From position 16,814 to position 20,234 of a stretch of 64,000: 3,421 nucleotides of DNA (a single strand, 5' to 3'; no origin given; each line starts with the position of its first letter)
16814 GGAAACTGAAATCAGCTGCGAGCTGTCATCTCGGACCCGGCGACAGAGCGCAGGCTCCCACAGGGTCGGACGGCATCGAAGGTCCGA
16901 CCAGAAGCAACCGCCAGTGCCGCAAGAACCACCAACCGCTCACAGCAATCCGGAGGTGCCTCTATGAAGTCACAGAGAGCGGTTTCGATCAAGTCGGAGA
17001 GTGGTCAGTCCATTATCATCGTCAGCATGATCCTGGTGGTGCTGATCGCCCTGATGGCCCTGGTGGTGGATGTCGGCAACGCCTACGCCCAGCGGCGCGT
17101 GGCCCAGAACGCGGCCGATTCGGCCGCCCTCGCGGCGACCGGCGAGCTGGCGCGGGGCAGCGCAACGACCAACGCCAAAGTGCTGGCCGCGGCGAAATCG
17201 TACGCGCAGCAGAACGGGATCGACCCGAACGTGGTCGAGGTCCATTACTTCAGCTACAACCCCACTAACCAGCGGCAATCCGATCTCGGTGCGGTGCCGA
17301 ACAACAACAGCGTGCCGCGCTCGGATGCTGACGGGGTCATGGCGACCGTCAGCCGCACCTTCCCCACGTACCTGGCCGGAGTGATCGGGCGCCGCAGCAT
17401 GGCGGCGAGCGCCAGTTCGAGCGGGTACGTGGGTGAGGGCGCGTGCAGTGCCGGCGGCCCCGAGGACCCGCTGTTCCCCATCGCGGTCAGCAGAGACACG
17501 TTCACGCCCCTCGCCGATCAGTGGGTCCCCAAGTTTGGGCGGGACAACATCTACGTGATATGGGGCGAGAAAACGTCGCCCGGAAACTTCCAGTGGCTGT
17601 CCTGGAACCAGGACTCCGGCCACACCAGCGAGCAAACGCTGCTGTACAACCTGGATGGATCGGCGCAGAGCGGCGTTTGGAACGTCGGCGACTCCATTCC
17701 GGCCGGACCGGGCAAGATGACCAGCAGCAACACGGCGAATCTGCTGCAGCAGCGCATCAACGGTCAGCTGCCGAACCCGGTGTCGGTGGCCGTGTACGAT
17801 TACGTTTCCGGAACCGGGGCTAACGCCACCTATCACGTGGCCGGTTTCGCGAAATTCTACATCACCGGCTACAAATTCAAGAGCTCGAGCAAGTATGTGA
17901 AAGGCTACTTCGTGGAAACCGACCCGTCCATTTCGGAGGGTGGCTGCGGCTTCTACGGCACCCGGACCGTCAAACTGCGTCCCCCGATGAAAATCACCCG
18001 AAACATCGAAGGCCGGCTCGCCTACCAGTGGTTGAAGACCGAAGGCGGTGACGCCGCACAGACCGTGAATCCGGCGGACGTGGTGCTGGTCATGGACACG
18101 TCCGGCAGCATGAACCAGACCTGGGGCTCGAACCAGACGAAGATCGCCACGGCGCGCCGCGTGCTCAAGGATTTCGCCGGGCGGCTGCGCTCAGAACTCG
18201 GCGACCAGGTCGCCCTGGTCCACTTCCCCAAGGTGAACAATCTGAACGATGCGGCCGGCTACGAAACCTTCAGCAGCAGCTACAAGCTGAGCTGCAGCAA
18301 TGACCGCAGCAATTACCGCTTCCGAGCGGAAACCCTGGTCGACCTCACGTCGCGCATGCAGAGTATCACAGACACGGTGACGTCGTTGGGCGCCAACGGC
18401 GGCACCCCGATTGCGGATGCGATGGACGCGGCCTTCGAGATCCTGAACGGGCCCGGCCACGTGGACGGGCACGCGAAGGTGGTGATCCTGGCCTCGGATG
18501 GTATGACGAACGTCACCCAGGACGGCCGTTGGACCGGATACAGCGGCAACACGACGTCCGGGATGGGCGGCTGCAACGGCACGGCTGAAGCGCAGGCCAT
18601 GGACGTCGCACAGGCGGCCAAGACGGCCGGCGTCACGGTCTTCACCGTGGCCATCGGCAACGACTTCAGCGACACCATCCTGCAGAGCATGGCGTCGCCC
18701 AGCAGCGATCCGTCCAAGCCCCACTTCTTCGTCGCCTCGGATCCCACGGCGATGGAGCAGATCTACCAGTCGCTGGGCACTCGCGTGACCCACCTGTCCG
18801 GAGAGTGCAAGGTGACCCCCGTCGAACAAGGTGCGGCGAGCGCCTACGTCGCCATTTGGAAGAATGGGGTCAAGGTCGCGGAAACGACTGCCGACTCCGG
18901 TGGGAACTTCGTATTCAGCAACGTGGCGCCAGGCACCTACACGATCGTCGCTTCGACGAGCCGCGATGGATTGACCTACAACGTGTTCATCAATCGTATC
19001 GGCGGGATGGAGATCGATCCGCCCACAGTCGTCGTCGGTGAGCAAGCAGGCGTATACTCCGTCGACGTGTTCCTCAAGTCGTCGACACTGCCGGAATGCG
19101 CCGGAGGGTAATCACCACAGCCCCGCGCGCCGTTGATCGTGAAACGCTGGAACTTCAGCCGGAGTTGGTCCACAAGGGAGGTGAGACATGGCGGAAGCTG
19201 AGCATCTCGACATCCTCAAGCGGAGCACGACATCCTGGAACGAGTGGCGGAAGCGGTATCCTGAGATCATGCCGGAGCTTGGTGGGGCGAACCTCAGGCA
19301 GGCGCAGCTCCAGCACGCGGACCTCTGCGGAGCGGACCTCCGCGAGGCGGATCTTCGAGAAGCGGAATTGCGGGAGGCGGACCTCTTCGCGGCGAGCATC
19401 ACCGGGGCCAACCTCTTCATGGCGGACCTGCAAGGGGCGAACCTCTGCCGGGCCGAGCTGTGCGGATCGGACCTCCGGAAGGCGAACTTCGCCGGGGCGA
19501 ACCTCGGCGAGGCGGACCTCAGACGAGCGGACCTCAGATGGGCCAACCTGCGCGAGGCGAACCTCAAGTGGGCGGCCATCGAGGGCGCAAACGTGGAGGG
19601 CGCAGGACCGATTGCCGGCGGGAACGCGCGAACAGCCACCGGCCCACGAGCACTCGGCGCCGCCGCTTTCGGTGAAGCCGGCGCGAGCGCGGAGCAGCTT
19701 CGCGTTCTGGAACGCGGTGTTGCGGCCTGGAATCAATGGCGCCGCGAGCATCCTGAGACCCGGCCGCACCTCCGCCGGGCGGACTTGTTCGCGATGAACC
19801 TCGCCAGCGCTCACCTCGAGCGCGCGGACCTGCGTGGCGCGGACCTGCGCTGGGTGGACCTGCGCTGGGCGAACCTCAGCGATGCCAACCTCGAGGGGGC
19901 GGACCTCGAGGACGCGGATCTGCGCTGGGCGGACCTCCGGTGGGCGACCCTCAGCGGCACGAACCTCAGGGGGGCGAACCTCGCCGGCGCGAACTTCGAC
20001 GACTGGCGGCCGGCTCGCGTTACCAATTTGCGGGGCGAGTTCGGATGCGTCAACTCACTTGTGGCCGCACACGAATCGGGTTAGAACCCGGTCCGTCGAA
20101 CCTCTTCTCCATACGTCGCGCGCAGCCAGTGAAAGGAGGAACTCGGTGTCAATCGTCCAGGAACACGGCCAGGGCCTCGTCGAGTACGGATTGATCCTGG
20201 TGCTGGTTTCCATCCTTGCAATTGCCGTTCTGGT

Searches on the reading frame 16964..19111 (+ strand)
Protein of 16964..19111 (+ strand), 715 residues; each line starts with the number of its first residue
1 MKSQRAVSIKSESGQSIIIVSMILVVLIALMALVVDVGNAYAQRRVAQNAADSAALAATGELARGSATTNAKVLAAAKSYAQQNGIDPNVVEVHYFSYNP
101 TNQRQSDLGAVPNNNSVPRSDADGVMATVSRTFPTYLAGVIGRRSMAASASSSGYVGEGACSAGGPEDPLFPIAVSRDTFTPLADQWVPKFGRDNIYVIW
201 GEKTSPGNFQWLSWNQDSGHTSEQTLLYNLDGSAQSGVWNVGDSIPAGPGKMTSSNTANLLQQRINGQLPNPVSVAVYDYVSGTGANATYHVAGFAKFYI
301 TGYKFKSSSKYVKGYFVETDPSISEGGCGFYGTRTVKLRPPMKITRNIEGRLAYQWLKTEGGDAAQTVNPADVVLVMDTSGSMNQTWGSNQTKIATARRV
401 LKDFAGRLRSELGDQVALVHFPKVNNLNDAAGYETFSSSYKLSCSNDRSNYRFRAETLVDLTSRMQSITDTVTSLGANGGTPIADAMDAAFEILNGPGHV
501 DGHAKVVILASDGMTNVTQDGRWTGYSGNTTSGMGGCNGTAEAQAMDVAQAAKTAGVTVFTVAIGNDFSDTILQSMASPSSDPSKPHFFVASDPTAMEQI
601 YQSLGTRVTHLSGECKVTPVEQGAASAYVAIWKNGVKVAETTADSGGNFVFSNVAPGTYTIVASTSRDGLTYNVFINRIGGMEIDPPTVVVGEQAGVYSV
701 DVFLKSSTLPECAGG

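Call 9: search_protein_families(library=pfam, proteins=[window:16964-19111:+], max_evalue=0.01)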
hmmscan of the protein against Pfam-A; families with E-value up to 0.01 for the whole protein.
window:16964-19111:+ (715 aa): 11 families
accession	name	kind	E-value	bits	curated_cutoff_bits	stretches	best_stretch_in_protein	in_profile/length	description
PF00092.34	VWA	-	1e-15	58.8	23.8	1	372-602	1-173/174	von Willebrand factor type A domain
PF13519.12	VWA_2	-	3.9e-11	44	27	2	373-421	1-45/107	von Willebrand factor type A domain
PF13400.11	Tad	-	8.3e-11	42.5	22.3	1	16-58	3-44/47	Putative Flp pilus-assembly TadE/G-like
PF13620.12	CarboxypepD_reg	-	8e-05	23.3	32.3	1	625-665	15-56/82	Carboxypeptidase regulatory-like domain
PF07811.17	TadE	-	0.00019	21.9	22.9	1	22-55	9-42/43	TadE-like protein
PF17210.9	SdrD_B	-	0.00037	21.1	29.7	1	621-667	21-68/112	SdrD B-like domain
PF09977.15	Tad_C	-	0.0013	20.2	22.1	1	57-151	1-90/93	Putative Tad-like Flp pilus-assembly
PF05762.20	VWA_CoxE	-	0.0025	17.7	26.4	0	368-385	54-71/222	VWA domain containing CoxE-like protein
PF14686.12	fn3_3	-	0.0029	17.8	24.4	0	641-663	29-51/75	Polysaccharide lyase family 4, domain II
PF23193.1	NOMO_3rd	-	0.0079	16.7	27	0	630-688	51-101/120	NOMO third transthyretin-like domain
PF17802.7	SpaA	-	0.0081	16.7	23.1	0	633-669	26-64/91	Prealbumin-like fold domain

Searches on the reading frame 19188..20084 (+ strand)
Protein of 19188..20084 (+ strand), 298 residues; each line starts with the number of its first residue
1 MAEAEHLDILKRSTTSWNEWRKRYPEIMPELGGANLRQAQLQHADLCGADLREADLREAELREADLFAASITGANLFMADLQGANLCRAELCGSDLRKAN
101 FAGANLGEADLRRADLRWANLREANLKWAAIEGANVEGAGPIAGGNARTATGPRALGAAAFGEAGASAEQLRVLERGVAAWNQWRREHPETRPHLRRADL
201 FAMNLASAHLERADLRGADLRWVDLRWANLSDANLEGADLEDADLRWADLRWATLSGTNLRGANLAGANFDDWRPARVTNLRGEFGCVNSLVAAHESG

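Call 9: search_protein_families(library=pfam, proteins=[window:19188-20084:+], max_evalue=0.01)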
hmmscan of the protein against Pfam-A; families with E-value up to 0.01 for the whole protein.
window:19188-20084:+ (298 aa): 4 families
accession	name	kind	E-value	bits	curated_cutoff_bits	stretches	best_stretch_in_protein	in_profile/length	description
PF00805.28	Pentapeptide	-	6.2e-55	182.7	20.2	6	218-257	1-40/40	Pentapeptide repeats (8 copies)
PF13599.13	Pentapeptide_4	-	7.8e-19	68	38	3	197-265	10-78/78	Pentapeptide repeat region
PF13576.12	Pentapeptide_3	-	4.3e-12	46.5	27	0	207-243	9-47/48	Pentapeptide repeats (9 copies)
PF25296.1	Decapeptide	-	8.8e-08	32.4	45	0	195-253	7-65/74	Decapeptide repeat region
